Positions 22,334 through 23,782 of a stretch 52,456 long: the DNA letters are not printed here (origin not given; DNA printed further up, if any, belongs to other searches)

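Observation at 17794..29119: Eleven-gene, tightly packed operon of tailoring enzymes with no recognisable scaffold synthase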

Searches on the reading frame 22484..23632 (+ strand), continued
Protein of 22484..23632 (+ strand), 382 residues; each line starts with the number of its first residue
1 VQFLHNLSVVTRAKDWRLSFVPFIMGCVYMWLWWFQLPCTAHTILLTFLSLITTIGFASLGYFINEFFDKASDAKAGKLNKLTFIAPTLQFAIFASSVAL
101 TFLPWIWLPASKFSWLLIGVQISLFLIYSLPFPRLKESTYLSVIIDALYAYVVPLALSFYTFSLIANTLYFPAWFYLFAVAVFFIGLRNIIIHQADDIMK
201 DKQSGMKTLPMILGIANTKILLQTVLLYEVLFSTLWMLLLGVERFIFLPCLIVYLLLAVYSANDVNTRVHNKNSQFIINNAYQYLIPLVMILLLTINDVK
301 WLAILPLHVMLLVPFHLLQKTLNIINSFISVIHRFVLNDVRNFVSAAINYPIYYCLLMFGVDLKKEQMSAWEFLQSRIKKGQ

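Call 25: search_protein_families(library=pfam, proteins=[L018:4718-5857:+, L019:4507-5340:+, L016:13373-14392:+, L024:4120-4986:+, L005:3042-3773:+, L025:13062-13937:+, L024:3039-4163:+, L026:16344-17285:+, L025:12247-13071:+, L029:14900-15865:+], max_evalue=0.01)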
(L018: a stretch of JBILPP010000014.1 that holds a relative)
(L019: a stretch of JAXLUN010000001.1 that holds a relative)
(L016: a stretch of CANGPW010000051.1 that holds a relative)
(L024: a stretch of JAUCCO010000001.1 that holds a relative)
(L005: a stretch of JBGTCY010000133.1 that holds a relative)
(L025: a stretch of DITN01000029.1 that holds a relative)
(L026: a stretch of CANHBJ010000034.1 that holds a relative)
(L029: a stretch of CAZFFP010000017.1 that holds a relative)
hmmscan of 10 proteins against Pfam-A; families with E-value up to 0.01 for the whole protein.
L018:4718-5857:+ (380 aa): 12 families
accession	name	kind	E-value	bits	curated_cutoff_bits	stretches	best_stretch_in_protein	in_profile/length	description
PF00005.33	ABC_tran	-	2.1e-19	70.9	25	1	44-176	1-136/137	ABC transporter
PF13555.12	AAA_29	-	1.4e-05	25.1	27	1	46-74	14-42/61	P-loop containing region of AAA domain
PF13304.12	AAA_21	-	4.6e-05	24.1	27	1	58-90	3-41/304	AAA domain, putative AbiEii toxin, Type IV TA system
PF13476.12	AAA_23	-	0.0012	19.9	27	0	45-145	11-124/201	AAA domain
PF13521.12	AAA_28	-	0.0014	19.3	27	1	56-76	1-21/164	AAA domain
PF00437.27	T2SSE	-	0.0016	17.6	24.9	1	56-83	144-171/370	Type II/IV secretion system protein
PF02463.25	SMC_N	-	0.0024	17.8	40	0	48-72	19-42/220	RecF/RecN/SMC N terminal domain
PF03193.22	RsgA_GTPase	-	0.003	17.9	30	1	17-81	71-133/174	RsgA GTPase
PF07728.20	AAA_5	-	0.0057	17.1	22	0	57-81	2-26/139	AAA domain (dynein-related subfamily)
PF03215.21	Rad17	-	0.0061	17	23.8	0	44-79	35-70/186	Rad17 P-loop domain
PF22488.1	Class_2_docking_dom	-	0.0092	16.8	27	0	219-240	2-23/28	Class 2 C-terminal docking domain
PF20720.3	nSTAND3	-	0.0097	16.1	27.2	0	52-76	15-39/155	Novel STAND NTPase 3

L019:4507-5340:+ (278 aa): 1 family
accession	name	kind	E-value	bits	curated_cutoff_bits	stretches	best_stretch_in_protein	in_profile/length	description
PF00795.27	CN_hydrolase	-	8.9e-37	127.2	23.2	1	5-254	1-247/256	Carbon-nitrogen hydrolase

L016:13373-14392:+ (340 aa): 1 family
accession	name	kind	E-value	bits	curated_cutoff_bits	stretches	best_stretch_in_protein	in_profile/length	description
PF13292.11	DXP_synthase_N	-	0.0085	15.8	21.2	0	63-127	184-248/274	1-deoxy-D-xylulose-5-phosphate synthase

L024:4120-4986:+ (289 aa): 2 families
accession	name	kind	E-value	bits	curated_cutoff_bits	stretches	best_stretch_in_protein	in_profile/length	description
PF01061.29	ABC2_membrane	-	1.2e-13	51.5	26.9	1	44-251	2-211/211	ABC-2 type transporter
PF02632.19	BioY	-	0.0015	18.9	25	1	71-119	5-51/140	BioY family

L005:3042-3773:+ (244 aa): 2 families
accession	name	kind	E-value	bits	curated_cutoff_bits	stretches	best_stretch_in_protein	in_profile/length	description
PF00535.33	Glycos_transf_2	-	1.5e-20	74.2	23.3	1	15-119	1-102/168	Glycosyl transferase family 2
PF10111.15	Glyco_tranf_2_2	-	0.00099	19.1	27.3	1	15-112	1-98/276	Glycosyltransferase like family 2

L025:13062-13937:+ (292 aa): 2 families
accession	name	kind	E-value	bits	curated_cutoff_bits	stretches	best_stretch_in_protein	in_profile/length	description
PF22814.2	WelO5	-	4.7e-47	161.3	27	1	24-292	11-277/277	Carrier-protein-independent halogenase WelO5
PF13640.12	2OG-FeII_Oxy_3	-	6.4e-05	24.3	27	1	186-279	27-97/98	2OG-Fe(II) oxygenase superfamily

L024:3039-4163:+ (375 aa): 3 families
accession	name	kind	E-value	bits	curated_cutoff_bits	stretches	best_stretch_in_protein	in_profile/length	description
PF01041.23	DegT_DnrJ_EryC1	-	6.4e-78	262.9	19.8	1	55-364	45-353/360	DegT/DnrJ/EryC1/StrS aminotransferase family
PF00155.27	Aminotran_1_2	-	7.8e-07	29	19.7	1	51-157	68-187/361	Aminotransferase class I and II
PF01053.26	Cys_Met_Meta_PP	-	6.6e-05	22.1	27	1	53-213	71-231/381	Cys/Met metabolism PLP-dependent enzyme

L026:16344-17285:+ (314 aa): 7 families
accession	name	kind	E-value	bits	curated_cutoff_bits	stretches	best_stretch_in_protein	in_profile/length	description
PF01370.27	Epimerase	-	6.6e-50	170.2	20.9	1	7-241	1-240/240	NAD dependent epimerase/dehydratase family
PF16363.11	GDP_Man_Dehyd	-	4.1e-37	128.8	27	1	8-261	1-268/332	GDP-mannose 4,6 dehydratase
PF01073.25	3Beta_HSD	-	2.1e-26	93.1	22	1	8-259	1-268/280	3-beta hydroxysteroid dehydrogenase/isomerase family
PF04321.23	RmlD_sub_bind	-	2.6e-16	60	27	1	7-274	3-245/287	RmlD substrate binding domain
PF02719.21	Polysacc_synt_2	-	2e-10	40.8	20.2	1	7-255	1-243/293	Polysaccharide biosynthesis protein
PF07993.18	NAD_binding_4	-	3.2e-10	40.1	20.1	1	64-220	83-258/258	Male sterility protein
PF13460.12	NAD_binding_10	-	1.8e-05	25.1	27.2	1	11-152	1-129/184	NAD(P)H-binding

L025:12247-13071:+ (275 aa): 1 family
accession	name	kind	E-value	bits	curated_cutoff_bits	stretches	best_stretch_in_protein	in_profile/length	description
PF01040.23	UbiA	-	1.1e-11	45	34.2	1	39-232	5-201/250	UbiA prenyltransferase family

L029:14900-15865:+ (322 aa): 2 families
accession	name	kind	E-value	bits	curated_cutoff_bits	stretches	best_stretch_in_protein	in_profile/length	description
PF04488.21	Gly_transf_sug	-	7.4e-07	30.2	23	1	135-166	52-83/93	Glycosyltransferase sugar-binding region containing DXD motif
PF05704.18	Caps_synth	-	7e-05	22.8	24.5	1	131-167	105-141/278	Capsular polysaccharide synthesis protein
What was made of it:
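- Transporters are ABC-2 type, not peptidase-ABC (call 25).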

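Call 26: search_solved_structures(query=A1, max_evalue=10)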
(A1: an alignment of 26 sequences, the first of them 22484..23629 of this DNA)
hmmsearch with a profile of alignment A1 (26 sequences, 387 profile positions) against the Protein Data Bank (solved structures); distinct sequences matched with E-value up to 10: 3.
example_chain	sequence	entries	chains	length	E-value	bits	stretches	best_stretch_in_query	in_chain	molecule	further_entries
9sau_C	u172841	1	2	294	0.012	18.3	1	107-257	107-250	Chlorophyll a synthase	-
9sas_C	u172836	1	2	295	0.012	18.3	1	107-257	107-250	Chlorophyll a synthase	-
8uw4_A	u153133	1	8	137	2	10.9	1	131-168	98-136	5-hydroxyisourate hydrolase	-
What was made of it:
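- On Polyprenyl-phosphate phosphoribosyltransferase (DPPRS/PPPRS three-component system): The family profile does not hit 8j8j/8j8k at E<=10 (call 26).
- The family is remote from every solved UbiA enzyme (best profile hit E 0.012, call 26).
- Tried and rejected: The UbiA profile gave only chlorophyll synthase at E 0.012 (call 26).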

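Call 29: find_encoding_contigs(protein=P0115, flank=10000, max_places=2)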
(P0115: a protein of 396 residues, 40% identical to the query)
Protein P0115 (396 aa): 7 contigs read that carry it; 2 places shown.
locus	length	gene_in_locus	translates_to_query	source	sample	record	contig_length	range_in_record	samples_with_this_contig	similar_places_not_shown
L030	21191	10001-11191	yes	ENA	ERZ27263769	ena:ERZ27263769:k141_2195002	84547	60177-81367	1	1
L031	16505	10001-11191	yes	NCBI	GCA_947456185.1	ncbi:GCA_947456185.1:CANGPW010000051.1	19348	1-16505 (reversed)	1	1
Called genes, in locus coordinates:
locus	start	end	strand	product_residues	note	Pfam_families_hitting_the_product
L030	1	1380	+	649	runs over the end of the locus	PF05721:PhyH, PF13759:2OG-FeII_Oxy_5 (faint), PF05721:PhyH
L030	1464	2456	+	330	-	-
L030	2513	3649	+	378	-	-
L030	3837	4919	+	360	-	PF05721:PhyH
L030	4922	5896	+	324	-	PF05721:PhyH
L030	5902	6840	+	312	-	PF05721:PhyH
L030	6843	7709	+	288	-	PF05721:PhyH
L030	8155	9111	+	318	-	PF05721:PhyH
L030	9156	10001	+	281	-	PF02353:CMAS, PF13489:Methyltransf_23 (weak), PF13847:Methyltransf_31, PF08241:Methyltransf_11, PF08242:Methyltransf_12, PF13649:Methyltransf_25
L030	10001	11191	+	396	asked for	PF01040:UbiA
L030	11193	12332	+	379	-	PF00005:ABC_tran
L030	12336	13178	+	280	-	PF05721:PhyH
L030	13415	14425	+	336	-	-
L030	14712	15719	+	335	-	-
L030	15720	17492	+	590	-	PF12481:DUF3700 (weak), PF13522:GATase_6, PF13537:GATase_7, PF00733:Asn_synthase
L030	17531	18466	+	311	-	PF01073:3Beta_HSD, PF01370:Epimerase, PF02719:Polysacc_synt_2, PF04321:RmlD_sub_bind, PF16363:GDP_Man_Dehyd, PF07993:NAD_binding_4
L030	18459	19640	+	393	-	-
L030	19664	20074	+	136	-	-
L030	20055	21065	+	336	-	-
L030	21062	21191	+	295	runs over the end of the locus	-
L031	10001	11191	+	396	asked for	PF01040:UbiA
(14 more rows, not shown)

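Call 30: find_encoding_contigs(protein=P0061, flank=10000, max_places=1)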
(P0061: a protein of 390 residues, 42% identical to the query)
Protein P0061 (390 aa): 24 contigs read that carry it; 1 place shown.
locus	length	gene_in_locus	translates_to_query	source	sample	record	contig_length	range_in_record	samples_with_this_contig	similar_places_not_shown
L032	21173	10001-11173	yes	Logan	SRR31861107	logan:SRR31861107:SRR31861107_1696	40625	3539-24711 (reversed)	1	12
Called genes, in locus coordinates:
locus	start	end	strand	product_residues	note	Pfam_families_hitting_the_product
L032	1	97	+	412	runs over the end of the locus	-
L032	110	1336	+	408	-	PF13472:Lipase_GDSL_2 (faint)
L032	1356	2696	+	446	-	-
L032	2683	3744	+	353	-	-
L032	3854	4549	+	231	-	PF00535:Glycos_transf_2, PF13641:Glyco_tranf_2_3 (faint)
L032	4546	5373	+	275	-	PF00795:CN_hydrolase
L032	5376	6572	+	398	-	-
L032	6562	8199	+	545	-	PF02543:Carbam_trans_N, PF22521:HypF_C_2 (faint), PF16861:Carbam_trans_C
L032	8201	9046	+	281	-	PF05721:PhyH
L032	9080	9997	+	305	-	PF02353:CMAS, PF13489:Methyltransf_23, PF13847:Methyltransf_31, PF08241:Methyltransf_11, PF08242:Methyltransf_12, PF13649:Methyltransf_25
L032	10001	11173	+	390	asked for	PF01040:UbiA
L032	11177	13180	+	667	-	PF04488:Gly_transf_sug (faint), PF05704:Caps_synth (weak)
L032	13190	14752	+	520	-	PF13186:SPASM (faint), PF04055:Radical_SAM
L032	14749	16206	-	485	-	PF13186:SPASM (weak), PF04055:Radical_SAM, PF13353:Fer4_12 (weak)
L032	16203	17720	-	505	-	PF13186:SPASM, PF04055:Radical_SAM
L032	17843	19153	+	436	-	PF13186:SPASM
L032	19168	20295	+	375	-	PF13186:SPASM, PF04055:Radical_SAM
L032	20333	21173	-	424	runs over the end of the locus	PF13472:Lipase_GDSL_2 (weak)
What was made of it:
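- ABC-2 exporters and a bifunctional GT occur in relatives (calls 25, 29, 30).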

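Call 31: search_protein_families(library=ncbifam, proteins=[L032:1356-2693:+, L032:2683-3741:+, L030:13415-14422:+, L030:1464-2453:+, L030:2513-3646:+, L032:11177-13177:+], max_evalue=0.01)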
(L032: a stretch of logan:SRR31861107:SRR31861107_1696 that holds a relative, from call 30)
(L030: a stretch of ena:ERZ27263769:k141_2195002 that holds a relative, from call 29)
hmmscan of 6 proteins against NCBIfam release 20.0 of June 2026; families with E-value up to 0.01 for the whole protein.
L032:1356-2693:+ (446 aa): 0 families

L032:2683-3741:+ (353 aa): 0 families

L030:13415-14422:+ (336 aa): 0 families

L030:1464-2453:+ (330 aa): 2 families
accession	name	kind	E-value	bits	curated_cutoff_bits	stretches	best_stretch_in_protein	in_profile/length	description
NF047474.1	GDSL_LA_2486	hypoth_equivalog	1.3e-11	44.3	300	1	7-157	3-160/326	LA_2486 family SGNH/GDSL-type esterase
NF047475.1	GDSL_LA_2490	hypoth_equivalog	0.0027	17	325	1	7-145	3-142/431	LA_2490 family SGNH/GDSL-type esterase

L030:2513-3646:+ (378 aa): 0 families

L032:11177-13177:+ (667 aa): 0 families

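Call 32: search_protein_families(library=pfam, proteins=[L032:1356-2693:+, L032:2683-3741:+, L030:19664-20071:+, L030:20055-21062:+], max_evalue=0.01)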
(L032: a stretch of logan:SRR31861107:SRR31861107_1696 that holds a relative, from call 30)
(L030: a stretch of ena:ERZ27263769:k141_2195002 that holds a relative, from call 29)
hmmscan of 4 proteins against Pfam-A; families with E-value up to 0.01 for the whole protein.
L032:1356-2693:+ (446 aa): 0 families

L032:2683-3741:+ (353 aa): 0 families

L030:19664-20071:+ (136 aa): 1 family
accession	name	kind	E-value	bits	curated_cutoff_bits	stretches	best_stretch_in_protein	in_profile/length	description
PF05989.17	Chordopox_A35R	-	0.0066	16.8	27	1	82-129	29-75/174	Chordopoxvirus A35R protein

L030:20055-21062:+ (336 aa): 1 family
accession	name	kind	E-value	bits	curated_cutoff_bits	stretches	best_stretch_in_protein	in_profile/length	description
PF13472.12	Lipase_GDSL_2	-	0.00018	22.5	32.9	1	98-172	1-76/178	GDSL-like Lipase/Acylhydrolase family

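Call 54: predict_structure(alignment_id=A1)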
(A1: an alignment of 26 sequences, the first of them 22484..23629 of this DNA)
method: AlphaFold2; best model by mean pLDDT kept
length: 382 residues; sequences in the alignment: 26
mean_pLDDT: 91.7   pTM: 0.83
mean pLDDT of the five models: 91.7, 91.3, 90.8, 89.9, 87.5
residues with pLDDT >= 90: 287; 70-90: 86; 50-70: 8; < 50: 1
segments of 3 or more residues with pLDDT < 50: none
pLDDT, mean of each block of 10 residues (from residue 1): 82 85 95 96 96 94 92 88 93 96 97 98 94 88 95 97 95 97 96 89 89 93 95 97 95 94 75 70 94 95 94 91 93 92 90 91 89 88 64
secondary structure, 60 per line:
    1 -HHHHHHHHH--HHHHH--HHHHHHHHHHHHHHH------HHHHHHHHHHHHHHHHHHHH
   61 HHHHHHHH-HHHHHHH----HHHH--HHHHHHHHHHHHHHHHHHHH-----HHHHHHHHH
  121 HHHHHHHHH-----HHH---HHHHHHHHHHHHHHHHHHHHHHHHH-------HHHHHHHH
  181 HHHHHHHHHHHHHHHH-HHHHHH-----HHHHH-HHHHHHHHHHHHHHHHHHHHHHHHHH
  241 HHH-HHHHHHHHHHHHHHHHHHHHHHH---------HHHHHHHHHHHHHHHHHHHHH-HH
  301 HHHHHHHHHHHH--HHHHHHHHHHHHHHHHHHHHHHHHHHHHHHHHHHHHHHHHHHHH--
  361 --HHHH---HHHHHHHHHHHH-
elements in order: H2-10 H13-17 H20-34 H41-68 H70-76 H81-84 H87-106 H112-129 H141-165 H173-196 H198-203 H209-213 H215-243 H245-267 H277-297 H299-312 H315-358 H363-366 H370-381
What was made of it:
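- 22484..23632 (+): Divergent UbiA-superfamily intramembrane prenyltransferase with a C-terminal extension of about 90 aa. This is the anchor gene of the cluster family. The AlphaFold model has pLDDT 91.7 (call 54).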

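Call 58: fold_search(model_id=the predicted structure, library=pdb)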
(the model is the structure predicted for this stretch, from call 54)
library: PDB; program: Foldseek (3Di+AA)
matches with E <= 10: 402; with E <= 0.001: 13
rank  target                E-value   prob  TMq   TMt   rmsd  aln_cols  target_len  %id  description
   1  4tq4_A                8.3e-07  1.00  0.56  0.71   4.4       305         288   17  Structure of a UbiA homolog from Archaeoglobus fulgidus bound to DMAPP and Mg2+ (released 2014-07-16)
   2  4tq4_B                9.8e-07  1.00  0.54  0.69   4.7       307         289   18  Structure of a UbiA homolog from Archaeoglobus fulgidus bound to DMAPP and Mg2+ (released 2014-07-16)
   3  4tq4_D                1.3e-06  1.00  0.56  0.71   4.4       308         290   17  Structure of a UbiA homolog from Archaeoglobus fulgidus bound to DMAPP and Mg2+ (released 2014-07-16)
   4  4tq4_C                1.3e-06  1.00  0.55  0.70   4.5       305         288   18  Structure of a UbiA homolog from Archaeoglobus fulgidus bound to DMAPP and Mg2+ (released 2014-07-16)
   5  4tq3_B                1.4e-06  1.00  0.55  0.71   4.5       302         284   18  Structure of a UbiA homolog from Archaeoglobus fulgidus bound to GPP and Mg2+ (released 2014-07-16)
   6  4tq3_A                1.8e-06  1.00  0.52  0.67   5.1       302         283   18  Structure of a UbiA homolog from Archaeoglobus fulgidus bound to GPP and Mg2+ (released 2014-07-16)
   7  4tq6_B                3.4e-06  1.00  0.51  0.68   5.2       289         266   18  Structure of a UbiA homolog from Archaeoglobus fulgidus bound to Cd2+ (released 2014-07-16)
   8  4tq5                  6.4e-06  1.00  0.51  0.67   5.0       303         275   18  Structure of a UbiA homolog from Archaeoglobus fulgidus (released 2014-07-16)
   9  4tq6_A                7.3e-06  1.00  0.55  0.76   4.4       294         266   18  Structure of a UbiA homolog from Archaeoglobus fulgidus bound to Cd2+ (released 2014-07-16)
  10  4od4_A                7.1e-05  1.00  0.53  0.71   4.5       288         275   17  Apo structure of a UbiA homolog from Aeropyrum pernix K1 (released 2014-03-19)
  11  7bpu_A                1.6e-04  1.00  0.48  0.63   6.4       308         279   14  Structural and mechanistic insights into the biosynthesis of Digeranylgeranylglyceryl phosphate synthase in membranes (released 2021-04-14)
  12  4od5_A                2.3e-04  1.00  0.50  0.67   5.1       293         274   15  Substrate-bound structure of a UbiA homolog from Aeropyrum pernix K1 (released 2014-03-19)
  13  6m31_A                3.9e-04  1.00  0.48  0.61   6.5       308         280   14  Structural and Functional Insights into an Archaeal Lipid Synthase (released 2021-02-03)
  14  8j8j_A                1.8e-03  1.00  0.48  0.61   6.0       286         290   12  Membrane bound PRTase, C3 symmetry, donor bound (released 2024-02-07)
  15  8djk_B                4.3e-03  1.00  0.48  0.62   6.1       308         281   11  HMGCR-UBIAD1 Complex State 2 (released 2022-08-03)
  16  8j8k_A                1.1e-02  1.00  0.50  0.64   5.7       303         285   13  Membrane bound PRTase, C3 symmetry, acceptor bound (released 2024-02-07)
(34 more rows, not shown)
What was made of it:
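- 22484..23632 (+): Foldseek ranks AfUbiA first (TM 0.71), then ApUbiA, DGGGPS and Rv3806c (call 58).
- On UbiA prenyltransferase superfamily: Foldseek TM 0.71 to 4tq4 (call 58).
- On Polyprenyl-phosphate phosphoribosyltransferase (DPPRS/PPPRS three-component system): Foldseek ranks it 14th at E 1.8e-3 and 12% identity (call 58).
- Closest known: Archaeal-type UbiA enzymes. Same: These are the best structural matches (TM 0.6-0.76 to the target; calls 58).
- Foldseek ranks 8j8j below AfUbiA, ApUbiA and DGGGPS (call 58).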

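Call 90: search_protein_families(library=pfam, proteins=[L002:3014-4681:+], max_evalue=0.1)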
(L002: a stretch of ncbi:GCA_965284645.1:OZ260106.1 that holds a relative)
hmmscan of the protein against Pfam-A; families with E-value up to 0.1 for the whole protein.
L002:3014-4681:+ (556 aa): 0 families
